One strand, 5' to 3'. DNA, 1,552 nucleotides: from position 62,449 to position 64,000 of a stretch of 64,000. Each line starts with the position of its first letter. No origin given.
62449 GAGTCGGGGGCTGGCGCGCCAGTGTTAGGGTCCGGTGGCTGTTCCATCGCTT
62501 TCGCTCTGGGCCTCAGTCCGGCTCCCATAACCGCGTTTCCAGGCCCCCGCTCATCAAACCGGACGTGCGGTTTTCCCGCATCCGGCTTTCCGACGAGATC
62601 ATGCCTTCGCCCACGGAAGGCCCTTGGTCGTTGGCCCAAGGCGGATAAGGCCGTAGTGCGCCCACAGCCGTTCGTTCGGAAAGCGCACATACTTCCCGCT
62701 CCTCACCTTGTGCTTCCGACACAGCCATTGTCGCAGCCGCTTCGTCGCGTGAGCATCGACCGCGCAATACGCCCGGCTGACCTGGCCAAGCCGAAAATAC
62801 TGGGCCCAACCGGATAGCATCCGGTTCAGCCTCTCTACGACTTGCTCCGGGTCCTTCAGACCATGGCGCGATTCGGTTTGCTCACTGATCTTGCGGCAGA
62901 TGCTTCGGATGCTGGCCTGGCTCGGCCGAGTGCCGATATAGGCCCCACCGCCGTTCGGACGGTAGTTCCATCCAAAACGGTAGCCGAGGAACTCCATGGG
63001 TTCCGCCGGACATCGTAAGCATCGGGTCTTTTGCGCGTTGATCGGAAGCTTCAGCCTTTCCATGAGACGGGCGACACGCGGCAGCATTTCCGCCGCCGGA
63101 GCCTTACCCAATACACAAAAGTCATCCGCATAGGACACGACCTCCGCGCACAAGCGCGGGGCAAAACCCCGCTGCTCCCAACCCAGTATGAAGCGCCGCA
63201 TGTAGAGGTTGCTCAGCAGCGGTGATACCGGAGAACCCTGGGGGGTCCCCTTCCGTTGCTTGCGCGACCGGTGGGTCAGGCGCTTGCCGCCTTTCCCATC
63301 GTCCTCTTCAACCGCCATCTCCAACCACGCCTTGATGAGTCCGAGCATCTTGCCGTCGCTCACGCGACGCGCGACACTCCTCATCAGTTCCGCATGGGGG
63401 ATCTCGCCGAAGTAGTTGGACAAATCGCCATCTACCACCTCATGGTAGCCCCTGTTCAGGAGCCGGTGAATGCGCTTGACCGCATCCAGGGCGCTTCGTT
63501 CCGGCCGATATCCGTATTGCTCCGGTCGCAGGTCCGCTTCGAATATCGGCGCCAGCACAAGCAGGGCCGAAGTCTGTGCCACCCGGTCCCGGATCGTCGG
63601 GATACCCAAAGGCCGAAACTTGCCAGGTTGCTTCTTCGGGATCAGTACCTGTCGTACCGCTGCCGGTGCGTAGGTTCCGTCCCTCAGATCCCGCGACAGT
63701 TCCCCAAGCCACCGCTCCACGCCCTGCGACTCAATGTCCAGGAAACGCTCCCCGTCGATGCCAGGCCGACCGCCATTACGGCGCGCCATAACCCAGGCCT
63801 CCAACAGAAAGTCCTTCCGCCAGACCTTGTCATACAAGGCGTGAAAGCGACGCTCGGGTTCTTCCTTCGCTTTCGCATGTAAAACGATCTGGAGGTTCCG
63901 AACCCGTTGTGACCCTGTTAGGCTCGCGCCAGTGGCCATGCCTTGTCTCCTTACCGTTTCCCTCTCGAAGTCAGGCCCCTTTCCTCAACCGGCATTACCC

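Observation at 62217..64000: Second intron copy appears to sit in the IR of an IS1380-derived MITE (testable prediction)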

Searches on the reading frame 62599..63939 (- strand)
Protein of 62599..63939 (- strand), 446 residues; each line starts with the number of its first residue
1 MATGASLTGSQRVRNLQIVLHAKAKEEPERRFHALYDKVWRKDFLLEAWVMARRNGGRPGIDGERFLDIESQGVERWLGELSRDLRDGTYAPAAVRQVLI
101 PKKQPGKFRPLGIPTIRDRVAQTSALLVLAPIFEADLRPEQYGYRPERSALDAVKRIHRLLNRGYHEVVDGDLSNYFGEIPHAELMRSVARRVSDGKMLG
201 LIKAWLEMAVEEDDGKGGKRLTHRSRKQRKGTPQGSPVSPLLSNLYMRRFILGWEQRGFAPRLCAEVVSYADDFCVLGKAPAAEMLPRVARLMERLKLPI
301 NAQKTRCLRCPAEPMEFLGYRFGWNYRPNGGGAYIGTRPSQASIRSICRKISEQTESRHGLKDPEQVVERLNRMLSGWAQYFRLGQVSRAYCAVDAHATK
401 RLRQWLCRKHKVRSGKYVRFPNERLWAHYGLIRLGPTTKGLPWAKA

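Call 7: find_encoding_contigs(protein=window:62599-63939:-, flank=10000, max_places=10)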
Protein window:62599-63939:- (446 aa): no gene with exactly this product is on record in the collection.

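Call 12: search_protein_families(library=pfam, proteins=[window:62599-63939:-])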
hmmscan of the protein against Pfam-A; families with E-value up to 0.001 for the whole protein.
window:62599-63939:- (446 aa): 2 families
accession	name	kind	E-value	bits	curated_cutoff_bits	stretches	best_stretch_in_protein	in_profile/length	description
PF00078.32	RVT_1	-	1.1e-32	113.9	29.6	1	100-322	1-205/205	Reverse transcriptase (RNA-dependent DNA polymerase)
PF08388.16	GIIM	-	6.9e-18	64.8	23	1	345-413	2-70/80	Group II intron, maturase-specific domain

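Call 25: find_related_loci(query=window:62599-63939:-, collection=metagenome_contigs, flank=4000)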
Query window:62599-63939:- (446 aa) in metagenome_contigs; peptide patterns used: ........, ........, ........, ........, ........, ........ (x = any residue, [..] = any of these).
600 stretches matched a pattern (row limit reached: there are more); 216 encode a relative of the query (tblastn E <= 1e-3); the best 80 are kept; 80 distinct loci.
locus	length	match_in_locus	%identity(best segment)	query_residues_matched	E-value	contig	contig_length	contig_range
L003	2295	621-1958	79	1-446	0e+0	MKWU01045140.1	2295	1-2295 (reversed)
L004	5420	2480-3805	77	5-446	0e+0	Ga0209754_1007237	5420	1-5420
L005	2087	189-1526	74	1-446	0e+0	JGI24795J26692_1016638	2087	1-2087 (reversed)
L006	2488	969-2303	75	1-446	0e+0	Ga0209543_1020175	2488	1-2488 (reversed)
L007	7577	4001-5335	75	1-446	0e+0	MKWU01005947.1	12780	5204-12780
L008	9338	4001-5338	73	1-446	0e+0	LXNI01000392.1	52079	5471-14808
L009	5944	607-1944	72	1-446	0e+0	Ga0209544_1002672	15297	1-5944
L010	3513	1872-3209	73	1-446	0e+0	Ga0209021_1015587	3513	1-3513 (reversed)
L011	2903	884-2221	73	1-446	0e+0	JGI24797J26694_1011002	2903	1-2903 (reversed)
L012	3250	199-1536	73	1-446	0e+0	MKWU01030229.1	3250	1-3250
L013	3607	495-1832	74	1-446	0e+0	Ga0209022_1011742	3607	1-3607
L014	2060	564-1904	72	1-446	0e+0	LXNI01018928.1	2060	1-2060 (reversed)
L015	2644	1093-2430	72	1-446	0e+0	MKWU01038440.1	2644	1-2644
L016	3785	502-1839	72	1-446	0e+0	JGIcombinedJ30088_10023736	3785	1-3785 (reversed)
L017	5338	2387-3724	72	1-446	0e+0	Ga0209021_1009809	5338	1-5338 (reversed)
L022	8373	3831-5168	69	1-446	0e+0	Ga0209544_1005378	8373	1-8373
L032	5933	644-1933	72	17-446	0e+0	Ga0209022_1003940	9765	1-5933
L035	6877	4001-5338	70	1-446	0e+0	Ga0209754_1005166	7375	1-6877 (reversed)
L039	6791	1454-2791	69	1-446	0e+0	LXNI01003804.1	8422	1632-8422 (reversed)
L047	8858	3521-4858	67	1-446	0e+0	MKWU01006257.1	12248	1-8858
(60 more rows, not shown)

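Call 34: search_protein_families(library=pfam, proteins=[L047:5056-8007:-, L039:2996-4747:-, L035:5474-6541:-, L022:6062-7840:-, L009:3033-4499:+, L008:7173-9197:+, L007:5730-7385:+, L004:3969-5420:+, L004:3960-5420:-, L032:3148-4779:+], max_evalue=0.001)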
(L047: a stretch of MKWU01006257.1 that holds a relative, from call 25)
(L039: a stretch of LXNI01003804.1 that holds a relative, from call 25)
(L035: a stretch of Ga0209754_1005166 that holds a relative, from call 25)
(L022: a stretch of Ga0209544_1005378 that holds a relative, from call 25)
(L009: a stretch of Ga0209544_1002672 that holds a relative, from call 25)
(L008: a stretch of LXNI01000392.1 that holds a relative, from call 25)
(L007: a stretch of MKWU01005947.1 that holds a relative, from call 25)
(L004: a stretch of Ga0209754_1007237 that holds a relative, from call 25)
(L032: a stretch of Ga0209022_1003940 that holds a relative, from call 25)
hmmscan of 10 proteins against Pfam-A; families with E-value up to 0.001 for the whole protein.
L047:5056-8007:- (984 aa): 2 families
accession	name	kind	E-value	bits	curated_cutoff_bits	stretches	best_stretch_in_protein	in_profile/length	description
PF01526.23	DDE_Tnp_Tn3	-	6.2e-108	361.5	24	1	587-971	1-388/389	Tn3 transposase DDE domain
PF13700.11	DUF4158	-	7e-30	104.5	27.4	1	22-170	17-164/165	Domain of unknown function (DUF4158)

L039:2996-4747:- (584 aa): 1 family
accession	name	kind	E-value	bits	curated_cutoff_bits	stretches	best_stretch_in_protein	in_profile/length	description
PF01609.27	DDE_Tnp_1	-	9.7e-15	55.3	23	1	214-472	40-198/200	Transposase DDE domain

L035:5474-6541:- (356 aa): 0 families

L022:6062-7840:- (593 aa): 0 families

L009:3033-4499:+ (489 aa): 1 family
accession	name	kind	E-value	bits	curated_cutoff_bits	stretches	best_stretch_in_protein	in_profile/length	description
PF04313.20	HSDR_N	-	2.5e-08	34.5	25.1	1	149-204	126-190/198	Type I restriction enzyme R protein N terminus (HSDR_N)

L008:7173-9197:+ (675 aa): 2 families
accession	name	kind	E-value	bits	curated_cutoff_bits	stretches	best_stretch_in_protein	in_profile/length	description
PF04389.22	Peptidase_M28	-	4.1e-12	46.7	21.3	1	312-504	3-184/193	Peptidase family M28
PF02225.27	PA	-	0.00059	20.4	23.9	0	210-284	22-95/95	PA domain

L007:5730-7385:+ (552 aa): 1 family
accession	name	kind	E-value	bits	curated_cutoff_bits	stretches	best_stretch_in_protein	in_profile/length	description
PF01609.27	DDE_Tnp_1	-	6.4e-15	55.9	23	1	201-483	5-200/200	Transposase DDE domain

L004:3969-5420:+ (484 aa): 3 families
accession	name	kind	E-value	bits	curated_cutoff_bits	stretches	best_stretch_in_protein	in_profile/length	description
PF22483.2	Mu-transpos_C_2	-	1.8e-17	63.2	27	1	354-425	1-72/73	Mu transposase, C-terminal domain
PF13384.12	HTH_23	-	0.00025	21.2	24.6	0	54-87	13-46/50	Homeodomain-like domain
PF00665.32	rve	-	0.00069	20.3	32.6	0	172-283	3-102/102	Integrase core domain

L004:3960-5420:- (487 aa): 0 families

L032:3148-4779:+ (544 aa): 0 families

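Call 63: search_dna_similar(query=window:62599-63939:-, collection=plasmids, mode=protein, max_rows=25)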
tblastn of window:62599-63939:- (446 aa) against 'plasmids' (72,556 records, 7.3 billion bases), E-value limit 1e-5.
The search stops at 5000 records and this limit was reached: more records match than are counted here, and every count below describes the 5000 best-scoring records only.
Records with a match: at least 5000; places in all: 8719; records where one place covers at least 80% of the query: 4324.
Best place of each record, by identity: <60% 5000.
By first word of the organism name: Escherichia 1626; Klebsiella 1146; Bacillus 401; Enterococcus 295; Enterobacter 162; Sinorhizobium 145; Citrobacter 89; Streptomyces 79; Rhizobium 73; Salmonella 69; and 166 more.
By predicted mobility (MOB-suite, as given by PLSDB): conjugative 2834; non-mobilizable 1166; mobilizable 1000.
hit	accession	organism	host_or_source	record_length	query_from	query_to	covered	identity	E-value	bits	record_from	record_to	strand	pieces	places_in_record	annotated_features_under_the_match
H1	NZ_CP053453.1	Frigoriglobus tundricola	cell culture,tundra wetland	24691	6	445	99%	53.9%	2e-142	457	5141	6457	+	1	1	none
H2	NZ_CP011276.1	Planctomyces sp. SH-PL62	cell culture,sugar beet rhizosphere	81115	6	446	99%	53.5%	2e-136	439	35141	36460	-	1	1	ltrA: group II intron reverse transcriptase/maturase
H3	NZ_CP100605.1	Bradyrhizobium sp. Ash2021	-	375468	6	446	99%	50.6%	2e-135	436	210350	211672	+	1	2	ltrA: group II intron reverse transcriptase/maturase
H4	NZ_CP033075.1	Buttiauxella sp. 3AFRM03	Cerambycidae sp.,pure isolate,larvae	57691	6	446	99%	50.2%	7e-131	423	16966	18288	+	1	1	ltrA: group II intron reverse transcriptase/maturase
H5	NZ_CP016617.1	Microvirga ossetica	Vicia alpestris,cell culture,nodules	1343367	6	446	99%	50.2%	8e-130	420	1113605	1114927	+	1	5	none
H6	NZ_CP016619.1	Microvirga ossetica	Vicia alpestris,cell culture,nodules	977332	6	446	99%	50.2%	8e-127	412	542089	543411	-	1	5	ltrA: group II intron reverse transcriptase/maturase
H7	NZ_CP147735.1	Xenorhabdus sp. TH1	Steinernema sp. a AB-2023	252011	6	446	99%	50.0%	7e-129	417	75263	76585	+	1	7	ltrA: group II intron reverse transcriptase/maturase | hypothetical protein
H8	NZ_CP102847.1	Microvirga terrae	soil,soil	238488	6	446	99%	50.0%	2e-127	414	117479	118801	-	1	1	ltrA: group II intron reverse transcriptase/maturase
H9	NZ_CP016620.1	Microvirga ossetica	Vicia alpestris,cell culture,nodules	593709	6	446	99%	49.8%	3e-128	416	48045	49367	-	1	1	ltrA: group II intron reverse transcriptase/maturase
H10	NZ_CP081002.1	Sphingobium sp. V4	cell culture,soil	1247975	13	435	95%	50.9%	1e-129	420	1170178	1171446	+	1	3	record has no annotation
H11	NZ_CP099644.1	Paraburkholderia fungorum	Arabidopsis thaliana,pure culture,leaf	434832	6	443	98%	47.8%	6e-126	409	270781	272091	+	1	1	ltrA: group II intron reverse transcriptase/maturase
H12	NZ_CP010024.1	Paraburkholderia fungorum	Microbial isolate culture,White-rot ...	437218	6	443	98%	47.8%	6e-126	409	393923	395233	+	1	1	ltrA: group II intron reverse transcriptase/maturase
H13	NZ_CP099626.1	Paraburkholderia fungorum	Arabidopsis thaliana,pure culture,leaf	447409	6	443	98%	47.8%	6e-126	409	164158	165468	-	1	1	ltrA: group II intron reverse transcriptase/maturase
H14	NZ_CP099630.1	Paraburkholderia fungorum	Arabidopsis thaliana,pure culture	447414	6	443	98%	47.8%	6e-126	409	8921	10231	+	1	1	ltrA: group II intron reverse transcriptase/maturase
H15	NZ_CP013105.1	Paraburkholderia caribensis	-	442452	6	436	97%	48.5%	2e-107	417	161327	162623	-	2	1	none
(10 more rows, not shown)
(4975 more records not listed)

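Call 64: get_annotated_region(hit=H2, flank=3500)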
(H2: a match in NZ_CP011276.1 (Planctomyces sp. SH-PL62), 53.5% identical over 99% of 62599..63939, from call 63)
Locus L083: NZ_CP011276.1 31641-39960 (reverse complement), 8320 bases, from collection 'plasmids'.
description: Planctomyces sp. SH-PL62 plasmid pPL62-3, complete sequence
organism: Planctomyces sp. SH-PL62 (NCBI taxid 1636152)
taxonomy: Bacteria; Planctomycetota; Planctomycetia; Planctomycetales; Planctomycetaceae; Planctomyces; Planctomyces sp. SH-PL62
host: -; source: cell culture,sugar beet rhizosphere; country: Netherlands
typing (MOB-suite, as given by PLSDB): non-mobilizable; replicon rep_cluster_1538
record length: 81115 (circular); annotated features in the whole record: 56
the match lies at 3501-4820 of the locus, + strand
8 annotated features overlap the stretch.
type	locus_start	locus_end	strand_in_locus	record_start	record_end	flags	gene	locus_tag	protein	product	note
CDS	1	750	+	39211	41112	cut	-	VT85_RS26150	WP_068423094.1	tetratricopeptide repeat protein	-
CDS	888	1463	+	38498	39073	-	-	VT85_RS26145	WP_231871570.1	aldo/keto reductase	-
CDS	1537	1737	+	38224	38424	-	-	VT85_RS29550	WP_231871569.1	aldo/keto reductase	-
CDS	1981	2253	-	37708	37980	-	-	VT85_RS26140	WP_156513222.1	hypothetical protein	-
CDS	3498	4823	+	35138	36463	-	ltrA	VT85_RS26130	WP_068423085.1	group II intron reverse transcriptase/maturase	GO:0000373 - Group II intron splicing [Evidence IEA]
CDS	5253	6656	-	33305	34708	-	-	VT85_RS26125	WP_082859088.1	outer membrane protein transport protein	-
CDS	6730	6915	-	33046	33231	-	-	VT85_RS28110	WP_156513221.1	hypothetical protein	-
CDS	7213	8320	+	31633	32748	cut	-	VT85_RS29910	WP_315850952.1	sulfatase-like hydrolase/transferase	-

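Call 65: get_annotated_region(hit=H3, flank=3500)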
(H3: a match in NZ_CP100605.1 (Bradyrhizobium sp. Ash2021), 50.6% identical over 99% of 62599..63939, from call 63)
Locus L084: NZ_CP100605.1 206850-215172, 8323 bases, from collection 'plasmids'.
description: Bradyrhizobium sp. Ash2021 plasmid p_unamed, complete sequence
organism: Bradyrhizobium sp. Ash2021 (NCBI taxid 2954771)
taxonomy: Bacteria; Pseudomonadota; Alphaproteobacteria; Hyphomicrobiales; Nitrobacteraceae; Bradyrhizobium; Bradyrhizobium sp. Ash2021
host: -; source: -; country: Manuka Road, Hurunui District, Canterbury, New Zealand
typing (MOB-suite, as given by PLSDB): conjugative; relaxase MOBP; mating-pair formation MPF_T
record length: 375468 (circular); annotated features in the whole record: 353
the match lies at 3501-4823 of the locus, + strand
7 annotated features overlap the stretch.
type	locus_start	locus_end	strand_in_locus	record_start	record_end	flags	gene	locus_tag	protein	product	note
CDS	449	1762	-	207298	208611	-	-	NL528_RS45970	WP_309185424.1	ATP-binding protein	-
CDS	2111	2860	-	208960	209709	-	-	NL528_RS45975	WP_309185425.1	SDR family oxidoreductase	-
CDS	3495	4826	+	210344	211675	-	ltrA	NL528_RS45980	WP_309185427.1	group II intron reverse transcriptase/maturase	GO:0000373 - Group II intron splicing [Evidence IEA]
CDS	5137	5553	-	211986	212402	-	-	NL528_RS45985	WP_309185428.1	cupin domain-containing protein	-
CDS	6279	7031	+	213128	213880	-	-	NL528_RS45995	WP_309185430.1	LLM class flavin-dependent oxidoreductase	-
CDS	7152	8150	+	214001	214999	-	-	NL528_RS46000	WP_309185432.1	c-type cytochrome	-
CDS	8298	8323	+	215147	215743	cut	-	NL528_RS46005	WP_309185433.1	cupin domain-containing protein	-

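Call 66: get_annotated_region(hit=H4, flank=3500)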
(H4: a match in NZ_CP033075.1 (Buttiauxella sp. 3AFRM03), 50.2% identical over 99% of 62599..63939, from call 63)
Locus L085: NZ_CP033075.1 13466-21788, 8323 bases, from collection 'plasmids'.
description: Buttiauxella sp. 3AFRM03 plasmid pBTX_57, complete sequence
organism: Buttiauxella sp. 3AFRM03 (NCBI taxid 2479367)
taxonomy: Bacteria; Pseudomonadota; Gammaproteobacteria; Enterobacterales; Enterobacteriaceae; Buttiauxella; Buttiauxella sp. 3AFRM03
host: -; source: Cerambycidae sp.,pure isolate,larvae; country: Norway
typing (MOB-suite, as given by PLSDB): mobilizable; relaxase MOBC
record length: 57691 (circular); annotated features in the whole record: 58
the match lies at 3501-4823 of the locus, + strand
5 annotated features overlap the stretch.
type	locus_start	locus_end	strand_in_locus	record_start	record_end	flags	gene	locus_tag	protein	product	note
CDS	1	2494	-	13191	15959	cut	-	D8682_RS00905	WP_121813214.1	hypothetical protein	-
CDS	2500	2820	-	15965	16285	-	-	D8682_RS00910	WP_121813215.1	hypothetical protein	-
CDS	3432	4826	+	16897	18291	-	ltrA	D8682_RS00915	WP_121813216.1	group II intron reverse transcriptase/maturase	GO:0000373 - Group II intron splicing [Evidence IEA]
CDS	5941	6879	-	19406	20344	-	-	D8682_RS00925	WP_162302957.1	hypothetical protein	-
CDS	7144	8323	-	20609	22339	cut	-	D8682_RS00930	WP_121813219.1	hybrid sensor histidine kinase/response regulator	GO:0000160 - phosphorelay signal transduction system [Evidence IEA]; GO:0007165 - signal transduction [Evidence IEA]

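Call 67: get_annotated_region(hit=H7, flank=3500)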
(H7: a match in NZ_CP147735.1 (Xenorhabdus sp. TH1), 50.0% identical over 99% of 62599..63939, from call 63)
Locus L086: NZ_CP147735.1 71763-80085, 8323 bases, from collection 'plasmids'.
description: Xenorhabdus sp. TH1 plasmid unnamed1, complete sequence
organism: Xenorhabdus sp. TH1 (NCBI taxid 3130166)
taxonomy: Bacteria; Pseudomonadota; Gammaproteobacteria; Enterobacterales; Morganellaceae; Xenorhabdus; Xenorhabdus sp. TH1
host: -; source: Steinernema sp. a AB-2023; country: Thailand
typing (MOB-suite, as given by PLSDB): non-mobilizable
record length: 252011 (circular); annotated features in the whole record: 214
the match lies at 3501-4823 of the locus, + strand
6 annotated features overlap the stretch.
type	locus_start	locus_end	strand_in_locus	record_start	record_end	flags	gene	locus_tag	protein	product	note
CDS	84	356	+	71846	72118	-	-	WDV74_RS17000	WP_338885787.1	DUF1778 domain-containing protein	-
CDS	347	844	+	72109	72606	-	-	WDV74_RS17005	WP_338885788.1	GNAT family N-acetyltransferase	-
CDS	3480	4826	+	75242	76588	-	ltrA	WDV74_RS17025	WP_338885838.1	group II intron reverse transcriptase/maturase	GO:0000373 - Group II intron splicing [Evidence IEA]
CDS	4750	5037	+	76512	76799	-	-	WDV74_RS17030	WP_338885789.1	hypothetical protein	-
CDS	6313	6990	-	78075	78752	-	-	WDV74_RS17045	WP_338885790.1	NAD(P)H-dependent oxidoreductase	-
CDS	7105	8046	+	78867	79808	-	-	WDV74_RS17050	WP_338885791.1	LysR substrate-binding domain-containing protein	-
